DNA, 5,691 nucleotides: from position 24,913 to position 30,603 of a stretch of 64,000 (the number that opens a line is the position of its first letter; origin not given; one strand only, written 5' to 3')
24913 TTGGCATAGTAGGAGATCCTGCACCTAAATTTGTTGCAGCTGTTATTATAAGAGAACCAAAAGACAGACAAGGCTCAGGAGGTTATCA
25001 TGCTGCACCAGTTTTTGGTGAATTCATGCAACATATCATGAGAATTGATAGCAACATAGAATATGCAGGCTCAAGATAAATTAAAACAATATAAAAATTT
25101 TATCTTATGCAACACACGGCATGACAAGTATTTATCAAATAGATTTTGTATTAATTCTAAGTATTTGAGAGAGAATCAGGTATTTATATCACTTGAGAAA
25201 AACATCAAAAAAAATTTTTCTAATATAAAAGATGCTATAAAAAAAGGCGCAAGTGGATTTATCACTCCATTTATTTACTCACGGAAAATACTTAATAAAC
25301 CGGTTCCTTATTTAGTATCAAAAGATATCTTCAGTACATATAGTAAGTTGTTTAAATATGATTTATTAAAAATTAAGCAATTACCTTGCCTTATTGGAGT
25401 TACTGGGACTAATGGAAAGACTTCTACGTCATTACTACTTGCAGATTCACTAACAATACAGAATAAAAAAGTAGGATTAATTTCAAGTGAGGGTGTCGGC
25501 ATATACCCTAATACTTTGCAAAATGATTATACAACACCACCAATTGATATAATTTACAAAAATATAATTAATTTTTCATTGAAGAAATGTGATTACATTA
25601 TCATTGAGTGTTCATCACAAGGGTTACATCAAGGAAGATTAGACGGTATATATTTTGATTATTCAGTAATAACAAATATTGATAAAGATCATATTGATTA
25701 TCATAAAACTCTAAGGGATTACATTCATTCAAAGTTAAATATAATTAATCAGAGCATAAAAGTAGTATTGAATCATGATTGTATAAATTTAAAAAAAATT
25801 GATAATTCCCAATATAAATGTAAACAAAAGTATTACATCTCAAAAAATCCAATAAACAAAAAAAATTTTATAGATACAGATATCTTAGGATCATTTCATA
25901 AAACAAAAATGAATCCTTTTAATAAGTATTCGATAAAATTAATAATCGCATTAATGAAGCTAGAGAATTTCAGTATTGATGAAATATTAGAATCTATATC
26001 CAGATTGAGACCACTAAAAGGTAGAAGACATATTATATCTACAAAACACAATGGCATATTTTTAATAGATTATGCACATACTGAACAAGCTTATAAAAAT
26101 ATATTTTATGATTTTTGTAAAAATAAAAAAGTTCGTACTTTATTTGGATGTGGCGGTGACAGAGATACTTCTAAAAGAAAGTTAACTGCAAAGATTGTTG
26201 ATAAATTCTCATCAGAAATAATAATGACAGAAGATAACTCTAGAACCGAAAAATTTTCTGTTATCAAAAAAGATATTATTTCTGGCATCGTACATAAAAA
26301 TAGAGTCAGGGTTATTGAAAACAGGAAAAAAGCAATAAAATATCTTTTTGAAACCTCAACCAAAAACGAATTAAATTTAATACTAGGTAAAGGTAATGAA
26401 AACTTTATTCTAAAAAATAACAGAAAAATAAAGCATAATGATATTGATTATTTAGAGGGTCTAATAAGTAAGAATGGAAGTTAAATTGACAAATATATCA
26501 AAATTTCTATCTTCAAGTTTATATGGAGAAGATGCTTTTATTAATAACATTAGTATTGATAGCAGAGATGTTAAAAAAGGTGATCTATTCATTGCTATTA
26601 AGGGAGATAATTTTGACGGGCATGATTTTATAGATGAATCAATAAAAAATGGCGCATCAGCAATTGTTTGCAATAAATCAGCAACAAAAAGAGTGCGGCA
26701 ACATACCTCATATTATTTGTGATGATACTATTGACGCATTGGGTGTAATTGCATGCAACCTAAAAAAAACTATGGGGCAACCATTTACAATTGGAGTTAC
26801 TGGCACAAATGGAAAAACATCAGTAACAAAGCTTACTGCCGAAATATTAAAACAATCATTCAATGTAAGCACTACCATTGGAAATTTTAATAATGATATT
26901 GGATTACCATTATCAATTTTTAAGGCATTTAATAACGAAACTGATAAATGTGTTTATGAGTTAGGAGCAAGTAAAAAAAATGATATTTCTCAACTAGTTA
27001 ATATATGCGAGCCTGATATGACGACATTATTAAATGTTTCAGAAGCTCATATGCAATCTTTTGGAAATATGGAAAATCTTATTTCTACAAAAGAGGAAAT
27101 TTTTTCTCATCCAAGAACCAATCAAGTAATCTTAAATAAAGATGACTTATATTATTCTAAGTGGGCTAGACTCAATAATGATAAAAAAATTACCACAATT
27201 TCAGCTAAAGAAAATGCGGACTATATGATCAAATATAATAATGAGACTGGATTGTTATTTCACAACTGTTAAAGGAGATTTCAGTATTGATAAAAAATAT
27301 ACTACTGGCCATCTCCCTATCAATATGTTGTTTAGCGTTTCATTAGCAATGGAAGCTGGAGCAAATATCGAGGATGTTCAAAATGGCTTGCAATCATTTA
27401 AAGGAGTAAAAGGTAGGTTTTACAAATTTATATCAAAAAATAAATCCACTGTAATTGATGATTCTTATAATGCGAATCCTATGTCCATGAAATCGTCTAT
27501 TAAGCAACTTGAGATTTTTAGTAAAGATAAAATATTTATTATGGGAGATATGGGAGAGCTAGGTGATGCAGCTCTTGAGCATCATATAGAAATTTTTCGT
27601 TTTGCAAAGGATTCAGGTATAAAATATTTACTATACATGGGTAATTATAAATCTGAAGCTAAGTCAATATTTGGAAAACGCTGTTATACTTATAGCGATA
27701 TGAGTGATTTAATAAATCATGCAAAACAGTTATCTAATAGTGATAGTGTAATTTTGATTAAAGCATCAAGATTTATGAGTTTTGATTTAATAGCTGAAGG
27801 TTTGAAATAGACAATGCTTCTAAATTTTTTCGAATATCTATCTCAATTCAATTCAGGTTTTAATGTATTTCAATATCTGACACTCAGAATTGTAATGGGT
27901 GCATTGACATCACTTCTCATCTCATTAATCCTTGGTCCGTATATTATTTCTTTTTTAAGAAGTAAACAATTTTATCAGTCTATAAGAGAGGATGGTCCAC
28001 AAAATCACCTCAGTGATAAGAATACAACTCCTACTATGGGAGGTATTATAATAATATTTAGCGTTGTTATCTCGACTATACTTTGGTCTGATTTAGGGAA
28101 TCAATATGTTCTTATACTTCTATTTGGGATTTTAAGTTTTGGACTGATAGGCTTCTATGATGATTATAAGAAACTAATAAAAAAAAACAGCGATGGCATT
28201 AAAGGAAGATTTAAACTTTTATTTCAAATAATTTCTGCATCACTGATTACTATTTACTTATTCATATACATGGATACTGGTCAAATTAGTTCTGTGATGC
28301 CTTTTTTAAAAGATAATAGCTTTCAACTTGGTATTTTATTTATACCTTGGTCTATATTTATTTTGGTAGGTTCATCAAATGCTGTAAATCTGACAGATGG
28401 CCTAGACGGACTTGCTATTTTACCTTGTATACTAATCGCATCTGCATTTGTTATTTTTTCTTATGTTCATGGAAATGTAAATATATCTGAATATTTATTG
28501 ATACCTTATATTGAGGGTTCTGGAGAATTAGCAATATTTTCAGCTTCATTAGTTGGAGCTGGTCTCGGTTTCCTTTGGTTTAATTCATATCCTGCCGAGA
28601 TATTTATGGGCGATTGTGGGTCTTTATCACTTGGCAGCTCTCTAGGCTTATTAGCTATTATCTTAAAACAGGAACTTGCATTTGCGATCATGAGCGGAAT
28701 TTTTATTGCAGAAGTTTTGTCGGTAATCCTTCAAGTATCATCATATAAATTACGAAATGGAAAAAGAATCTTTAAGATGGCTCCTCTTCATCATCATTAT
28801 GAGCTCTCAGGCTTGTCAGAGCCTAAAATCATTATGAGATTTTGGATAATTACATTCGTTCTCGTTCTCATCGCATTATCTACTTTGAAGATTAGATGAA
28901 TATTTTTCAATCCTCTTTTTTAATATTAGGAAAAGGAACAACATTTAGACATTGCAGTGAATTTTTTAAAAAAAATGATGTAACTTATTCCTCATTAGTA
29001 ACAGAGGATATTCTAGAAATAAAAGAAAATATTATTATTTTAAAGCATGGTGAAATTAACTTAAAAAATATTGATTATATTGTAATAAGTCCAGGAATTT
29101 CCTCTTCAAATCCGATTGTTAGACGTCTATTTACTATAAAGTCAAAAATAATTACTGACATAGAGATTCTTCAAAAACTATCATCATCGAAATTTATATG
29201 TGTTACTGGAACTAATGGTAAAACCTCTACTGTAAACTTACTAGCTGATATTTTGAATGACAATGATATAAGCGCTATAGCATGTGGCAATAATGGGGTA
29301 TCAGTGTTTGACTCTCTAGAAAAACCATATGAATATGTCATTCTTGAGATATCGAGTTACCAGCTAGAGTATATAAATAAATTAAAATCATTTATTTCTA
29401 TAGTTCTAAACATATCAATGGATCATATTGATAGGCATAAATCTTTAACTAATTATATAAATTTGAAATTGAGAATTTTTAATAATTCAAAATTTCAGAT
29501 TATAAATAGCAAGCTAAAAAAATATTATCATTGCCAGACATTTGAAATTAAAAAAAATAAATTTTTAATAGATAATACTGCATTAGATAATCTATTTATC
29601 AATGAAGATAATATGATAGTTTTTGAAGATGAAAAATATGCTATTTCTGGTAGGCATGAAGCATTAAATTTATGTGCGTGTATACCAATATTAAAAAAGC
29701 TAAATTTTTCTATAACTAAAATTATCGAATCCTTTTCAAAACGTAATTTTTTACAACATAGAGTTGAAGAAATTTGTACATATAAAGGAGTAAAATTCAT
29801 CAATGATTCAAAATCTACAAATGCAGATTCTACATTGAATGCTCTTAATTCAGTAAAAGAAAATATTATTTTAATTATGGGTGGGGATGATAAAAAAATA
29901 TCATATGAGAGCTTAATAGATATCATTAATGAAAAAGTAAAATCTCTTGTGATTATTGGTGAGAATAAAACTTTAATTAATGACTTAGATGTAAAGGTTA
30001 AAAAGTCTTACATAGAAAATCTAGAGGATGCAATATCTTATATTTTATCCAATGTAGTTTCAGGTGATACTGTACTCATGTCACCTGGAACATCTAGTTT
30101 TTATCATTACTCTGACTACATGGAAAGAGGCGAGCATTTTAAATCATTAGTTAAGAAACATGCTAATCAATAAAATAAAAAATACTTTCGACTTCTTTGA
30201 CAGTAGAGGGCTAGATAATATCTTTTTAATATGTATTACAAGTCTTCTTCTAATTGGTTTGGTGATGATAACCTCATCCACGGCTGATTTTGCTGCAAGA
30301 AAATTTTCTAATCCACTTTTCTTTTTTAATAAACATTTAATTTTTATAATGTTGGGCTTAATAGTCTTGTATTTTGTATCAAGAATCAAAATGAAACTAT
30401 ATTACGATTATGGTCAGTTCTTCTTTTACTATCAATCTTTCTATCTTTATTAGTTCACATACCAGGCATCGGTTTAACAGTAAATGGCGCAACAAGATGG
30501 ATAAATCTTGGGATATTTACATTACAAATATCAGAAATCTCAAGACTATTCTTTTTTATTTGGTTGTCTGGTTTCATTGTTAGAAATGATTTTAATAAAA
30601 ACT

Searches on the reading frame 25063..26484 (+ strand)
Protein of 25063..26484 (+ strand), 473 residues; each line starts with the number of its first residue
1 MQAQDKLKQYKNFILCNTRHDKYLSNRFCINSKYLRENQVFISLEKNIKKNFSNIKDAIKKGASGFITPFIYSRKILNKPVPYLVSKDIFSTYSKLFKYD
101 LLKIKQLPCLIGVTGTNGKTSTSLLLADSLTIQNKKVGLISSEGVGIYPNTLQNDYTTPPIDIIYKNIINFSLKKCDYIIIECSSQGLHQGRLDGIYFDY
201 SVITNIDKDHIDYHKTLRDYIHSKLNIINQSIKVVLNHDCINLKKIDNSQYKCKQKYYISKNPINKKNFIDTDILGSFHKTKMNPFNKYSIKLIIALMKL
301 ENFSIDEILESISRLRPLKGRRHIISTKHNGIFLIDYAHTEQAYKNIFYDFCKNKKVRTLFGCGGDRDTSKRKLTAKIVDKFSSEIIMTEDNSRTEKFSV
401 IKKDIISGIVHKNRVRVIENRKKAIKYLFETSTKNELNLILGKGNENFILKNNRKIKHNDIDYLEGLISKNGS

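Call 8: search_protein_families(library=pfam, proteins=[window:25063-26484:+])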
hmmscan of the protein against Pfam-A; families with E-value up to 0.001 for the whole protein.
window:25063-26484:+ (473 aa): 2 families
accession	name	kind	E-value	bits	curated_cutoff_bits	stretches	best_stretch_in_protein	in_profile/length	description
PF08245.18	Mur_ligase_M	-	1.5e-27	97.3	24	1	113-283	1-168/200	Mur ligase middle domain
PF02875.26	Mur_ligase_C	-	3.7e-16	60.5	28.4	1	320-444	1-127/127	Mur ligase, glutamate ligase domain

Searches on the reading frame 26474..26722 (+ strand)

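Call 8: search_protein_families(library=pfam, proteins=[window:26474-26722:+])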
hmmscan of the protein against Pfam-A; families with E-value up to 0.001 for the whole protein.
window:26474-26722:+ (82 aa): 1 family
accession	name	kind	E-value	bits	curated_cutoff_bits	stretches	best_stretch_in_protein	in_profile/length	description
PF01225.30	Mur_ligase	-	8.9e-13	48.9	21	1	23-70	2-54/95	Mur ligase family, catalytic domain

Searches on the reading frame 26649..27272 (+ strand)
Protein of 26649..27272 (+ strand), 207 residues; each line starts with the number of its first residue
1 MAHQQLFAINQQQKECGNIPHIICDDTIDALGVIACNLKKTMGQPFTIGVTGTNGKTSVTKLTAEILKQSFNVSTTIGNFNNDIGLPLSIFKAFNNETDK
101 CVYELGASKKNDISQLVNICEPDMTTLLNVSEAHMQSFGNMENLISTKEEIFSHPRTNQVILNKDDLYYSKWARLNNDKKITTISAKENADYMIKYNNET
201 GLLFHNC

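Call 8: search_protein_families(library=pfam, proteins=[window:26649-27272:+])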
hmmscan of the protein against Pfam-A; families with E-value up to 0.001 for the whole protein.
window:26649-27272:+ (207 aa): 1 family
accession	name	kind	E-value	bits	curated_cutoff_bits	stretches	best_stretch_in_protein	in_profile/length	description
PF08245.18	Mur_ligase_M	-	6.6e-35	121.3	24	1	50-195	1-157/200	Mur ligase middle domain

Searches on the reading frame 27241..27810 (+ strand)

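Call 9: search_protein_families(library=pfam, proteins=[window:27241-27810:+])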
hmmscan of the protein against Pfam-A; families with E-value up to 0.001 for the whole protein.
window:27241-27810:+ (189 aa): 1 family
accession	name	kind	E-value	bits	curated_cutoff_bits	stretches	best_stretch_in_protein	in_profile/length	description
PF02875.26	Mur_ligase_C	-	6.9e-15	56.4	28.4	1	58-177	1-127/127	Mur ligase, glutamate ligase domain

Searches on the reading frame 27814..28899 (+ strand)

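Call 9: search_protein_families(library=pfam, proteins=[window:27814-28899:+])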
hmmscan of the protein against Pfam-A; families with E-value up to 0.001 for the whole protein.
window:27814-28899:+ (361 aa): 1 family
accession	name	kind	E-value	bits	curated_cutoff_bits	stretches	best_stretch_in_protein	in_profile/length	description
PF00953.26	Glycos_transf_4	-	3.3e-35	121.9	27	1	100-284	2-159/160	Glycosyl transferase family 4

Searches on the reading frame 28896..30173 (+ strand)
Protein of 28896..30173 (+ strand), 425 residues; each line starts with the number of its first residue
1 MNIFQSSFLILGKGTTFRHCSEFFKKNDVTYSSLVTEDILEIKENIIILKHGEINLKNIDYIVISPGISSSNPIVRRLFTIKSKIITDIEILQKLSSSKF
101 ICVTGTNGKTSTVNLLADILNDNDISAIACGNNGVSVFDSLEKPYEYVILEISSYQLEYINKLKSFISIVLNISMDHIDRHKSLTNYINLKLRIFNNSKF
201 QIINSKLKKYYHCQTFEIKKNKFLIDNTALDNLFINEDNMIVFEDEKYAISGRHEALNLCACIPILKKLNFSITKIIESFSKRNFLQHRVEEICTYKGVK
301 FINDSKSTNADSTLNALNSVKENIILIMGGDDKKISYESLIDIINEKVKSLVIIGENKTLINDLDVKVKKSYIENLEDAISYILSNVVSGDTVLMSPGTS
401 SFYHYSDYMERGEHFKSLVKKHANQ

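Call 9: search_protein_families(library=pfam, proteins=[window:28896-30173:+])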
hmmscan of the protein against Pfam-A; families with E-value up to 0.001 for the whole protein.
window:28896-30173:+ (425 aa): 3 families
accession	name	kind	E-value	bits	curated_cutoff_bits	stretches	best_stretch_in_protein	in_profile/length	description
PF08245.18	Mur_ligase_M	-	5.2e-20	72.7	24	1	103-263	1-197/200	Mur ligase middle domain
PF02875.26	Mur_ligase_C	-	3.1e-12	47.9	28.4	1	288-397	1-125/127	Mur ligase, glutamate ligase domain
PF21799.2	MurD-like_N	-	0.00072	20.2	27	0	8-85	3-86/88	Mur ligase MurD-like, N-terminal domain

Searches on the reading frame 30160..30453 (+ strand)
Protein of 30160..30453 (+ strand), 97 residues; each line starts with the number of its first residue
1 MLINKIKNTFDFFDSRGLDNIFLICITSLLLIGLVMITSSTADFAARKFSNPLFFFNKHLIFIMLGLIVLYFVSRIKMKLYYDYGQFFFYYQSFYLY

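Call 9: search_protein_families(library=pfam, proteins=[window:30160-30453:+])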
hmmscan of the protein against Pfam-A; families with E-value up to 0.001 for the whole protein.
window:30160-30453:+ (97 aa): 1 family
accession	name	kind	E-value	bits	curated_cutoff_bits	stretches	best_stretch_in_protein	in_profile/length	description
PF01098.24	FTSW_RODA_SPOVE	-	1.4e-07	31.3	26.4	1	22-90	4-72/356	Cell cycle protein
